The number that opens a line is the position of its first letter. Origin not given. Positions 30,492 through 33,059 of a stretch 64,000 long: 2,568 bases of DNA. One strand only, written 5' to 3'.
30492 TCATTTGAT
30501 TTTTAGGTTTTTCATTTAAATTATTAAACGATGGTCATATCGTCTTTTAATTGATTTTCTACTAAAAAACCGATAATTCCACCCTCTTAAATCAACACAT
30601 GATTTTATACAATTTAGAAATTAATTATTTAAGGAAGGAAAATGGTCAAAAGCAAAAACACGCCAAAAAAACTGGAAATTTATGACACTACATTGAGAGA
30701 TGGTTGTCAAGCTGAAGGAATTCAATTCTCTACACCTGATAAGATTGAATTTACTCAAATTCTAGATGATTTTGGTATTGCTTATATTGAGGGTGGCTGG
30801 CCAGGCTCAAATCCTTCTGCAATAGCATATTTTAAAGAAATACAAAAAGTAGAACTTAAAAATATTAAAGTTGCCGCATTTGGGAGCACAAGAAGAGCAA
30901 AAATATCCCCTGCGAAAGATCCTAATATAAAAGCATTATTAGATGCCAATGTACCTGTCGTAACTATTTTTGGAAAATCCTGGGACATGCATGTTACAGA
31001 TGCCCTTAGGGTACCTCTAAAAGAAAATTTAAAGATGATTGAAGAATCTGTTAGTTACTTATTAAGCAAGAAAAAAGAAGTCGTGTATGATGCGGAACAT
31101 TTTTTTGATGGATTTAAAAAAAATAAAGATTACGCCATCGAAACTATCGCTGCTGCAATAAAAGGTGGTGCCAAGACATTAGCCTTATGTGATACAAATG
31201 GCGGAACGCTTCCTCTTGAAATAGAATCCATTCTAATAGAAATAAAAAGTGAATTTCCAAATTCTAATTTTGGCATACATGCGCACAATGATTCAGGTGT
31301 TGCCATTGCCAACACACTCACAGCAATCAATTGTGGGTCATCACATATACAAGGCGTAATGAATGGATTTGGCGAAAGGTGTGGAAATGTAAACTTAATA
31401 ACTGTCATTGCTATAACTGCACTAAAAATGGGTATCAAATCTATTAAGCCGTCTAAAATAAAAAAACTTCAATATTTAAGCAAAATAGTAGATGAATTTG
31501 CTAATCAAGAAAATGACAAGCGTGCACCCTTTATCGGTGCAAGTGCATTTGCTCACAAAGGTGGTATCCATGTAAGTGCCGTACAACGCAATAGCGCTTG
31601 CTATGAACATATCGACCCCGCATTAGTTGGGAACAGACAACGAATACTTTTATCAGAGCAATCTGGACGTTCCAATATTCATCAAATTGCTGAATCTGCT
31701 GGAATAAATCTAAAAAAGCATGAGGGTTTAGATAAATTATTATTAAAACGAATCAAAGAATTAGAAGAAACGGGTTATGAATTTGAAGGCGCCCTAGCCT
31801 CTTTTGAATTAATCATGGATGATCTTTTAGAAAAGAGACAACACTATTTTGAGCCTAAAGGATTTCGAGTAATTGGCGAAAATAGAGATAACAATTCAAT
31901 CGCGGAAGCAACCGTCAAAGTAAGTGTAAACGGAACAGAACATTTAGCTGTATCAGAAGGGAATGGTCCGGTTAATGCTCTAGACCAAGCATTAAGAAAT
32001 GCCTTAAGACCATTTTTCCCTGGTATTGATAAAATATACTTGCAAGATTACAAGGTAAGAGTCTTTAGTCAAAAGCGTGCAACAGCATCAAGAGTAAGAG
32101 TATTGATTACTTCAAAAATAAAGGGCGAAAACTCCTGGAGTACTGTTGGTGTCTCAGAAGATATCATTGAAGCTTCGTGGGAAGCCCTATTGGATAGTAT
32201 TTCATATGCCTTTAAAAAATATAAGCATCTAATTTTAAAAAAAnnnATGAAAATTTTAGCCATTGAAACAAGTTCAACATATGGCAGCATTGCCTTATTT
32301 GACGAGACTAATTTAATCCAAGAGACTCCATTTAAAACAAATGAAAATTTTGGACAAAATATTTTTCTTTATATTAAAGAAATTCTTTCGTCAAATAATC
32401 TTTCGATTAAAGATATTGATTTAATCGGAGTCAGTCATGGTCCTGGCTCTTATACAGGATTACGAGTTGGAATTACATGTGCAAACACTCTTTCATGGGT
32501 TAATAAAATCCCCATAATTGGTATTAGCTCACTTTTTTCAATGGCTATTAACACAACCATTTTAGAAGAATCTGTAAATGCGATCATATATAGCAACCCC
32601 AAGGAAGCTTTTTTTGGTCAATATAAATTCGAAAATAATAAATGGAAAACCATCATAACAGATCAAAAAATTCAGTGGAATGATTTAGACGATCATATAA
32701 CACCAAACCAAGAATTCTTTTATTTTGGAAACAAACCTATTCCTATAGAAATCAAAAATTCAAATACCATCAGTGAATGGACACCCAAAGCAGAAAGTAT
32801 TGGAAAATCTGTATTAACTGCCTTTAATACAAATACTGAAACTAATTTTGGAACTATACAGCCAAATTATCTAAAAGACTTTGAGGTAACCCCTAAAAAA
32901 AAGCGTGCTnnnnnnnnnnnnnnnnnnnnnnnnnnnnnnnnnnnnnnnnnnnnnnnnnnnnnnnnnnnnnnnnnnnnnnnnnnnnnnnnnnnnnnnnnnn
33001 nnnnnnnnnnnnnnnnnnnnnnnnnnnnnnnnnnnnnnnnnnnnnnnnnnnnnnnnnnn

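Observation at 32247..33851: TsaB fused in frame to a Hanks-type Ser/Thr kinase: a possible bacterial analogue of the Kae1-Bud32 arrangement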

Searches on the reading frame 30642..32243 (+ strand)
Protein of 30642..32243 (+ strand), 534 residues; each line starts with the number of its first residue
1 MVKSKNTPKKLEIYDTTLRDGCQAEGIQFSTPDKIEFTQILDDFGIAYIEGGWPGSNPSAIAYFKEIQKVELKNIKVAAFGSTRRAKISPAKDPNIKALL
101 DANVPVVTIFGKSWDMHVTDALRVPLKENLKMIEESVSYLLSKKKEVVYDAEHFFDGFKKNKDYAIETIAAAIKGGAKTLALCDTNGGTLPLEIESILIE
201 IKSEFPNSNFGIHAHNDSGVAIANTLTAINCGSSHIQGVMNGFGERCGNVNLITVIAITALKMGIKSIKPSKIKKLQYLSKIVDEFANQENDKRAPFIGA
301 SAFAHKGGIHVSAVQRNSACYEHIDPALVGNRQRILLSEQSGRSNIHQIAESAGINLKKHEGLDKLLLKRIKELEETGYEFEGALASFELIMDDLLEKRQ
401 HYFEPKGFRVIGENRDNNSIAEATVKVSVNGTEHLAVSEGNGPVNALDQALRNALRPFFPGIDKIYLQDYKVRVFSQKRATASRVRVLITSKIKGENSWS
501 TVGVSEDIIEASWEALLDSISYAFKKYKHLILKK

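Call 3: search_protein_families(library=pfam, proteins=[window:30642-32243:+], max_evalue=0.01)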
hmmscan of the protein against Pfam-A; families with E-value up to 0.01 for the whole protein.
window:30642-32243:+ (534 aa): 3 families
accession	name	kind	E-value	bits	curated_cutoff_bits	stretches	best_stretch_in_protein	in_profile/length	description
PF00682.25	HMGL-like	-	1.5e-43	149.5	29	1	11-261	2-241/260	HMGL-like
PF08502.15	LeuA_dimer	-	1.2e-26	93.6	24.9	1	386-522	5-129/131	LeuA allosteric (dimerisation) domain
PF22617.1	HCS_D2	-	3.3e-14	53.5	27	1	298-376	2-79/82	Homocitrate synthase post-HMGL domain-like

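Call 63: search_protein_families(library=ncbifam, proteins=[window:30642-32243:+], max_evalue=0.00001)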
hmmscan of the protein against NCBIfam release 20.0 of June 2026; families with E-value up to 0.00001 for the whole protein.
window:30642-32243:+ (534 aa): 20 families
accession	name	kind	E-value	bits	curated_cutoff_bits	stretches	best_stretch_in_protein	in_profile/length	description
TIGR00977.1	citramal_synth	equivalog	3.5e-207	688.9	450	1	10-527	1-520/526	citramalate synthase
NF002085.0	PRK00915.1-2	subfamily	7.8e-83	278.9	517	1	3-525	6-501/504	2-isopropylmalate synthase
NF002086.0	PRK00915.1-3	equivalog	2.3e-74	250.7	532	1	7-526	3-504/516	2-isopropylmalate synthase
TIGR00973.1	leuA_bact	equivalog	5.3e-72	242.9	598.7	1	10-520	1-493/494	2-isopropylmalate synthase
NF002088.0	PRK00915.1-5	equivalog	1.9e-68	231.2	697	1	9-527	2-502/514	2-isopropylmalate synthase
TIGR02090.1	LEU1_arch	subfamily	3.8e-66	223.6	484.75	1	12-380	2-353/363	isopropylmalate/citramalate/homocitrate synthases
NF002084.0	PRK00915.1-1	equivalog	1e-64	219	748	1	9-525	3-501/523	2-isopropylmalate synthase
TIGR02146.1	LysS_fung_arch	equivalog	2.6e-62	211.1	413.55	1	13-372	1-343/344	homocitrate synthase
NF002087.0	PRK00915.1-4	equivalog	3.1e-62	210.8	729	1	9-521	5-500/516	2-isopropylmalate synthase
NF041069.1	IPMS_Sufob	equivalog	2.6e-55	188.2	600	1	12-380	2-355/371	isopropylmalate synthase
TIGR02660.1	nifV_homocitr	equivalog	3.7e-54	184.4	462.9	1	12-373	3-347/365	homocitrate synthase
NF042434.1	IPMS_Lepto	equivalog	6.5e-45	153.7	500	1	8-373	3-368/374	2-isopropylmalate synthase LeuA2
NF042433.1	CitmalDyn_Leptosp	equivalog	9.5e-38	130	950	1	6-509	3-496/514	(R)-citramalate synthase CimA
NF002991.1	PRK03739.1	subfamily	1.9e-24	86.3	455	1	211-520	238-548/550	2-isopropylmalate synthase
NF006049.0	PRK08195.1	subfamily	5.8e-19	68.3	229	1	174-266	159-251/344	4-hyroxy-2-oxovalerate/4-hydroxy-2-oxopentanoic acid aldolase,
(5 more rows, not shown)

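Call 70: find_encoding_contigs(protein=window:30642-32243:+, flank=3000, max_places=10)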
Protein window:30642-32243:+ (534 aa): 3 contigs read that carry it; 1 place shown.
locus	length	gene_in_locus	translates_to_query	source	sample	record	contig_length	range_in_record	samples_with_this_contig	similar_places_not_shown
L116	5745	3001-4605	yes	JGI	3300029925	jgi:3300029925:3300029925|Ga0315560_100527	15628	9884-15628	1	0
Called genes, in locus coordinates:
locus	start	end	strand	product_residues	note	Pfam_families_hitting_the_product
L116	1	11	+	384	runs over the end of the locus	PF00389:2-Hacid_dh, PF02826:2-Hacid_dh_C, PF11890:DUF3410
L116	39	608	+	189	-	-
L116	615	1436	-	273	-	-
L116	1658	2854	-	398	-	PF22020:RlmL_1st, PF01170:UPF0020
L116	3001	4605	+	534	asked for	PF00682:HMGL-like, PF22617:HCS_D2, PF08502:LeuA_dimer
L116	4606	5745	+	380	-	?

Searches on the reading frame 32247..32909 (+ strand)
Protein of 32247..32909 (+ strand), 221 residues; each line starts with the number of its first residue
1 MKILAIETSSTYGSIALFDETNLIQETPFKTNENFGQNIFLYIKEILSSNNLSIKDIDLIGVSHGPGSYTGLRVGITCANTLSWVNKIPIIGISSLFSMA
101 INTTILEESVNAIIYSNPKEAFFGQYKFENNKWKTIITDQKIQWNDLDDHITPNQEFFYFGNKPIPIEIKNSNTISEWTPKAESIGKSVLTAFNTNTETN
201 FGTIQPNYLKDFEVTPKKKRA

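Call 34: find_related_loci(query=window:32247-32909:+, collection=metagenome_contigs, flank=4000)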
Query window:32247-32909:+ (221 aa) in metagenome_contigs; peptide patterns used: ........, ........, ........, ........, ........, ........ (x = any residue, [..] = any of these).
265 stretches matched a pattern; 2 encode a relative of the query (tblastn E <= 1e-3); 2 distinct loci.
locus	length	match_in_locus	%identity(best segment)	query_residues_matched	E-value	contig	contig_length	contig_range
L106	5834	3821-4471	29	3-212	7e-19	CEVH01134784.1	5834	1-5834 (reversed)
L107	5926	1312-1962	30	3-212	7e-18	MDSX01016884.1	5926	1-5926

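Call 50: search_solved_structures(query=window:32247-32909:+, max_evalue=0.00001)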
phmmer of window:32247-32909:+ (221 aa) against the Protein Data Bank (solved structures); distinct sequences matched with E-value up to 0.00001: 11.
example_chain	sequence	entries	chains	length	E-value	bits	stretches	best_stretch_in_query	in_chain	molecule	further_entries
3r6m_A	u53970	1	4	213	2.7e-14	56.5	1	2-134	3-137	YeaZ, resuscitation promoting factor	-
4wq4_C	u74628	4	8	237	3.4e-13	52.9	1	1-134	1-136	tRNA threonylcarbamoyladenosine biosynthesis protein TsaB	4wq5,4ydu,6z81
1okj_A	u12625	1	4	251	7.2e-13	51.8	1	1-134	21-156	TRNA THREONYLCARBAMOYLADENOSINE BIOSYNTHESIS PROTEIN TSAB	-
3zet_A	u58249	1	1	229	8.1e-13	51.7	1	1-126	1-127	PUTATIVE M22 PEPTIDASE YEAZ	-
2gel_A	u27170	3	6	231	8.3e-13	51.6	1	1-126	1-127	Putative Gram negative resuscitation promoting factor | PUTATIVE M22 PEPTIDASE YEAZ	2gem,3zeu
4y0w_A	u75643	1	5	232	6.3e-08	35.7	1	3-133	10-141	YeaZ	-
5br9_A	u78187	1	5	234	6.5e-08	35.6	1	3-133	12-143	Uncharacterized protein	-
6nak_A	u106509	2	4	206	1.1e-07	34.8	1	2-96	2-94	tRNA threonylcarbamoyladenosine biosynthesis protein TsaB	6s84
2a6a_A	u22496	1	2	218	1.3e-07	34.6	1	2-96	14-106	hypothetical protein TM0874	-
13fn_B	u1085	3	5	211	2e-07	34.1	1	26-96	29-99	tRNA threonylcarbamoyladenosine biosynthesis protein TsaB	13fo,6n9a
3eno_A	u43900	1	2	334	4.2e-06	29.7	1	40-95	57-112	Putative O-sialoglycoprotein endopeptidase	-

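Call 52: find_homologous_proteins(query=window:32247-32909:+, max_evalue=1e-10)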
Query window:32247-32909:+ (221 aa): 427 proteins with E <= 1e-10 among 2138 candidates; the best 120 are listed.
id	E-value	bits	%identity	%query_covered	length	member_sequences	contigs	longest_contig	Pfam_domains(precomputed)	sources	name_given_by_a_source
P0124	3.9e-59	218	49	99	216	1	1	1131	PF00814.32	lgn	-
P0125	1.1e-58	216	49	99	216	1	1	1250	PF00814.32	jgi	jgi:tRNA threonylcarbamoyl adenosine modification protein YeaZ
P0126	8.9e-57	210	46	99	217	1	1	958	PF00814.32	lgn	-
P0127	3.7e-56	208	46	99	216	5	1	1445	PF00814.32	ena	-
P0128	2.1e-55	206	47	99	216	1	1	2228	PF00814.32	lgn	-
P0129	8.9e-55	204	45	99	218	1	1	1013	PF00814.32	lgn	-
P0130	9.8e-55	203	48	99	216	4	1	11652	PF00814.32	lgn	-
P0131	1.1e-54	203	47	99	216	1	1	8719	PF00814.32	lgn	-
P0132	3.6e-53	198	47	99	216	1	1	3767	PF00814.32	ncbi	-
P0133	1.2e-52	197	47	99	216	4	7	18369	PF00814.32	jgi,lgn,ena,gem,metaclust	metaclust:\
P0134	4.1e-51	192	45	100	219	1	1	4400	PF00814.32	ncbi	-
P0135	9.4e-35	138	54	56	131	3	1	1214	PF00814.32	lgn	-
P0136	2.7e-33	133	41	80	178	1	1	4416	PF00814.32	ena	-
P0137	3.0e-23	101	43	59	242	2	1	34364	PF00814.32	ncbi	ncbi:MAG: tRNA (adenosine(37)-N6)-threonylcarbamoyltransferase complex dimerization subunit type 1 T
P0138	1.3e-21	95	32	100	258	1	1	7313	PF00814.32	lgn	-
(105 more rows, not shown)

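Call 53: find_encoding_contigs(protein=P0130, flank=3000, max_places=2)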
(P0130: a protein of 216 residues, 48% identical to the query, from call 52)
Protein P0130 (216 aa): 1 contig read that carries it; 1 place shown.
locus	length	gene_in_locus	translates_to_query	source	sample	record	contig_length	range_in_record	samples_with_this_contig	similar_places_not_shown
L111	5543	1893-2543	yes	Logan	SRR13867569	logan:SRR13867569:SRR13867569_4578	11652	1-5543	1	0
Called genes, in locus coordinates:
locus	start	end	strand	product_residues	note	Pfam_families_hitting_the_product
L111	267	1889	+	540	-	PF00682:HMGL-like, PF22617:HCS_D2, PF08502:LeuA_dimer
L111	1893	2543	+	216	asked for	PF00814:TsaD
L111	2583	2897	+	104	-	-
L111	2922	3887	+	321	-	PF00069:Pkinase, PF07714:PK_Tyr_Ser-Thr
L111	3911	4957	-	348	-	PF09982:LpxR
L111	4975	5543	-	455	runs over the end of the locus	PF00158:Sigma54_activat, PF14532:Sigma54_activ_2, PF07724:AAA_2 (weak), PF07728:AAA_5, PF25601:AAA_lid_14, PF02954:HTH_8 (weak)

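Call 54: find_encoding_contigs(protein=P0133, flank=3000, max_places=3)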
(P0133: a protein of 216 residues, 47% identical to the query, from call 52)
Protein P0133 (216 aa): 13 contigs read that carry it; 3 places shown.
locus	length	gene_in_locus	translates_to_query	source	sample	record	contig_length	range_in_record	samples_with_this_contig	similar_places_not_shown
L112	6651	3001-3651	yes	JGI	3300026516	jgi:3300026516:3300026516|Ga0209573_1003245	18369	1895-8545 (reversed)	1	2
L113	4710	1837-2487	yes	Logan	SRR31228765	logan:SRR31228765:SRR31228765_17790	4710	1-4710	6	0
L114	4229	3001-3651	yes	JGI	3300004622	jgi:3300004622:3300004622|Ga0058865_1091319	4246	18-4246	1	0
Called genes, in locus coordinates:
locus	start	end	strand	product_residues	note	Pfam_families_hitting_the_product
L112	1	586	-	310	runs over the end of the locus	PF00056:Ldh_1_N, PF02866:Ldh_1_C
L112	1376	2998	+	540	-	PF00682:HMGL-like, PF22617:HCS_D2, PF08502:LeuA_dimer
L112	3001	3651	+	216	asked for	PF00814:TsaD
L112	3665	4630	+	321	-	PF00069:Pkinase, PF07714:PK_Tyr_Ser-Thr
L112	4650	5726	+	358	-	PF07678:TED_complement (weak), PF13243:SQHop_cyclase_C (weak), PF13249:SQHop_cyclase_N (faint)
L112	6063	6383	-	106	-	PF01381:HTH_3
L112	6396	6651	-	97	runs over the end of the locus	PF05015:HigB-like_toxin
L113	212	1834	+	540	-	PF00682:HMGL-like, PF22617:HCS_D2, PF08502:LeuA_dimer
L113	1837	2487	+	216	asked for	PF00814:TsaD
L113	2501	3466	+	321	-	PF00069:Pkinase, PF07714:PK_Tyr_Ser-Thr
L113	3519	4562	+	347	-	PF07678:TED_complement (weak), PF13243:SQHop_cyclase_C (weak), PF13249:SQHop_cyclase_N (faint)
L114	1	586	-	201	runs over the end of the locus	?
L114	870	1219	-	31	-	-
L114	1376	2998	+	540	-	PF00682:HMGL-like, PF22617:HCS_D2, PF08502:LeuA_dimer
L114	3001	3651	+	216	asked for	PF00814:TsaD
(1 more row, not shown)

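Call 55: find_encoding_contigs(protein=P0131, flank=3000, max_places=2)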
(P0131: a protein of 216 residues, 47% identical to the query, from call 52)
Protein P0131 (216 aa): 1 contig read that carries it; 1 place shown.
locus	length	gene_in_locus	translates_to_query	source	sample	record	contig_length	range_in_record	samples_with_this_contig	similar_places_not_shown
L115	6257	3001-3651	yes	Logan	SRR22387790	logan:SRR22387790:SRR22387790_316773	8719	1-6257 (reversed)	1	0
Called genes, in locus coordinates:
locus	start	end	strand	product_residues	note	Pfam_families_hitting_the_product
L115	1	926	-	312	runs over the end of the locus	PF00056:Ldh_1_N, PF02866:Ldh_1_C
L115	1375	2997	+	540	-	PF00682:HMGL-like, PF22617:HCS_D2, PF08502:LeuA_dimer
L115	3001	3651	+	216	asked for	PF00814:TsaD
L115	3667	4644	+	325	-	PF00069:Pkinase, PF07714:PK_Tyr_Ser-Thr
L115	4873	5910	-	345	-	PF09982:LpxR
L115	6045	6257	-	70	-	?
